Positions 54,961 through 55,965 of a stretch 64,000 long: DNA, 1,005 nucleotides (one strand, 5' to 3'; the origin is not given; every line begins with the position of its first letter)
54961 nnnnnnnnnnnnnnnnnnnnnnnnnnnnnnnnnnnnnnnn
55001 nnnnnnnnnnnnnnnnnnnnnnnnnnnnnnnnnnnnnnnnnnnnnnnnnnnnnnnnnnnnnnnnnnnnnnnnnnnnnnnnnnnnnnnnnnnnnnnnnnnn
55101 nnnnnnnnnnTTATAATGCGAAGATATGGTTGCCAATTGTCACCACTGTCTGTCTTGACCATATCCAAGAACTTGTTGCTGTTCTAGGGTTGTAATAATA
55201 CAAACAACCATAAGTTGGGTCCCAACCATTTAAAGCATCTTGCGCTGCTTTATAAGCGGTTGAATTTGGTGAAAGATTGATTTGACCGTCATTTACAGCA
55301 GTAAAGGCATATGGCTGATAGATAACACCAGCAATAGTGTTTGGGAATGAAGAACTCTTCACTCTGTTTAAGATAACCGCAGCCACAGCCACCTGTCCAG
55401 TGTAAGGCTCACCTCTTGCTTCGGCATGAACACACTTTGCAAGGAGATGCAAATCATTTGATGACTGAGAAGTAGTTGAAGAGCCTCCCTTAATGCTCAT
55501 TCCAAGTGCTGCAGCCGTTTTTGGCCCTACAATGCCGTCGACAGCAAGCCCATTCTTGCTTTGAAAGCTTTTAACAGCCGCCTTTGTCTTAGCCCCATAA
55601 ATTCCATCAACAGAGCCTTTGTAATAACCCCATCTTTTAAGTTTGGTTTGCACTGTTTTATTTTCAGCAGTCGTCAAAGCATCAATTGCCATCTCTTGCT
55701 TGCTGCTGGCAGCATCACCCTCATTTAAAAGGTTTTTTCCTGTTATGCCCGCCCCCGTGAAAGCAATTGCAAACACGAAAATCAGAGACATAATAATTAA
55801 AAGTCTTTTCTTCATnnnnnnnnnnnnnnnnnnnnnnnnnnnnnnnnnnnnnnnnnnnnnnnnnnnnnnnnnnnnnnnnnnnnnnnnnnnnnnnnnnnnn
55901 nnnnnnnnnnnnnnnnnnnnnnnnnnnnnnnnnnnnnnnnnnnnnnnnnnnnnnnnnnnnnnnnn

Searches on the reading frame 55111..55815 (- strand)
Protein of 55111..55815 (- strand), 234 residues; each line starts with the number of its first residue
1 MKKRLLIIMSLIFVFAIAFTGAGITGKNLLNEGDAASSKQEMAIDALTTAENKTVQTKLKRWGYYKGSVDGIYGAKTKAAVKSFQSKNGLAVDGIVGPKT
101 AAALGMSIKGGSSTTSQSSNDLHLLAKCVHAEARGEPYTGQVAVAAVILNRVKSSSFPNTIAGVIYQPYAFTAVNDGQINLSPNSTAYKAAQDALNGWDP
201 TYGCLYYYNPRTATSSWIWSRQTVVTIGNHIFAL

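Call 29: find_encoding_contigs(protein=window:55111-55815:-, flank=2600, max_places=10)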
Protein window:55111-55815:- (234 aa): 19 contigs read that carry it; 10 places shown.
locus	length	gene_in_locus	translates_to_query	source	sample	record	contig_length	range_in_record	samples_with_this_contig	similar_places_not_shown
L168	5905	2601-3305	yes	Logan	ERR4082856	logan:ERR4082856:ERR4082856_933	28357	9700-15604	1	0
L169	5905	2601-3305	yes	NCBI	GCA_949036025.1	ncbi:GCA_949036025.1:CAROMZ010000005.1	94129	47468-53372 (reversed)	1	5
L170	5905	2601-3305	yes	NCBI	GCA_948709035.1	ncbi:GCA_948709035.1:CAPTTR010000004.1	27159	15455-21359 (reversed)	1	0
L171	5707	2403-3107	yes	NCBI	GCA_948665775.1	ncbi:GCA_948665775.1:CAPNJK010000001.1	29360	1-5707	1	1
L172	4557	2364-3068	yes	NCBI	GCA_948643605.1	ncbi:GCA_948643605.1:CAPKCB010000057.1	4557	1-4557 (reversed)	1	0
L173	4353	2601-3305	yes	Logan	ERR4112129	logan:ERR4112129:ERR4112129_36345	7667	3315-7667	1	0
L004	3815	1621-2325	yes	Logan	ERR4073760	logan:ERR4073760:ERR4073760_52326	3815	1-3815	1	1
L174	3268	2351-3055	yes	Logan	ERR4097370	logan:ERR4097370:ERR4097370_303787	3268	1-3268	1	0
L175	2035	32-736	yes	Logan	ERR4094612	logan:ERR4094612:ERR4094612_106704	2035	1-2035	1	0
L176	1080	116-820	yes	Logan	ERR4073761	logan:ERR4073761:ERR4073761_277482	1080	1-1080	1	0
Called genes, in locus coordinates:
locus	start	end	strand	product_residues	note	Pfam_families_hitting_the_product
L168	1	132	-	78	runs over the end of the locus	PF06257:VEG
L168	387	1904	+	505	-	PF12673:SipL (faint)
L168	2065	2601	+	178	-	PF09551:Spore_II_R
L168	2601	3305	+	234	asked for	PF08823:PG_binding_2 (faint), PF01471:PG_binding_1, PF09374:PG_binding_3 (faint), PF07486:Hydrolase_2, PF00397:WW (faint)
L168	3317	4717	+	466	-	PF20769:YPEB_N, PF14620:YPEB_PepSY1-2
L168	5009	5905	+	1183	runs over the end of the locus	-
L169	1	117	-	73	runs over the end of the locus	PF06257:VEG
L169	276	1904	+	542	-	PF12673:SipL (faint)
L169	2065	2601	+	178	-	PF09551:Spore_II_R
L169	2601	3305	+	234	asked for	PF08823:PG_binding_2 (faint), PF01471:PG_binding_1, PF09374:PG_binding_3 (faint), PF07486:Hydrolase_2, PF00397:WW (faint)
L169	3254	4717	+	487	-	PF20769:YPEB_N, PF14620:YPEB_PepSY1-2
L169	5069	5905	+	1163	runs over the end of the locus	-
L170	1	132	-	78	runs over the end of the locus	PF06257:VEG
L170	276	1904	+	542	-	PF12673:SipL (faint)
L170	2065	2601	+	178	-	PF09551:Spore_II_R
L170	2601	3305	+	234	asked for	PF08823:PG_binding_2 (faint), PF01471:PG_binding_1, PF09374:PG_binding_3 (faint), PF07486:Hydrolase_2, PF00397:WW (faint)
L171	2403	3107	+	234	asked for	PF08823:PG_binding_2 (faint), PF01471:PG_binding_1, PF09374:PG_binding_3 (faint), PF07486:Hydrolase_2, PF00397:WW (faint)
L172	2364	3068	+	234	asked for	PF08823:PG_binding_2 (faint), PF01471:PG_binding_1, PF09374:PG_binding_3 (faint), PF07486:Hydrolase_2, PF00397:WW (faint)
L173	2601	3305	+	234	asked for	PF08823:PG_binding_2 (faint), PF01471:PG_binding_1, PF09374:PG_binding_3 (faint), PF07486:Hydrolase_2, PF00397:WW (faint)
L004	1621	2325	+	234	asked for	PF08823:PG_binding_2 (faint), PF01471:PG_binding_1, PF09374:PG_binding_3 (faint), PF07486:Hydrolase_2, PF00397:WW (faint)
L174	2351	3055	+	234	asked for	PF08823:PG_binding_2 (faint), PF01471:PG_binding_1, PF09374:PG_binding_3 (faint), PF07486:Hydrolase_2, PF00397:WW (faint)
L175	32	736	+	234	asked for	PF08823:PG_binding_2 (faint), PF01471:PG_binding_1, PF09374:PG_binding_3 (faint), PF07486:Hydrolase_2, PF00397:WW (faint)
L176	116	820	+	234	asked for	PF08823:PG_binding_2 (faint), PF01471:PG_binding_1, PF09374:PG_binding_3 (faint), PF07486:Hydrolase_2, PF00397:WW (faint)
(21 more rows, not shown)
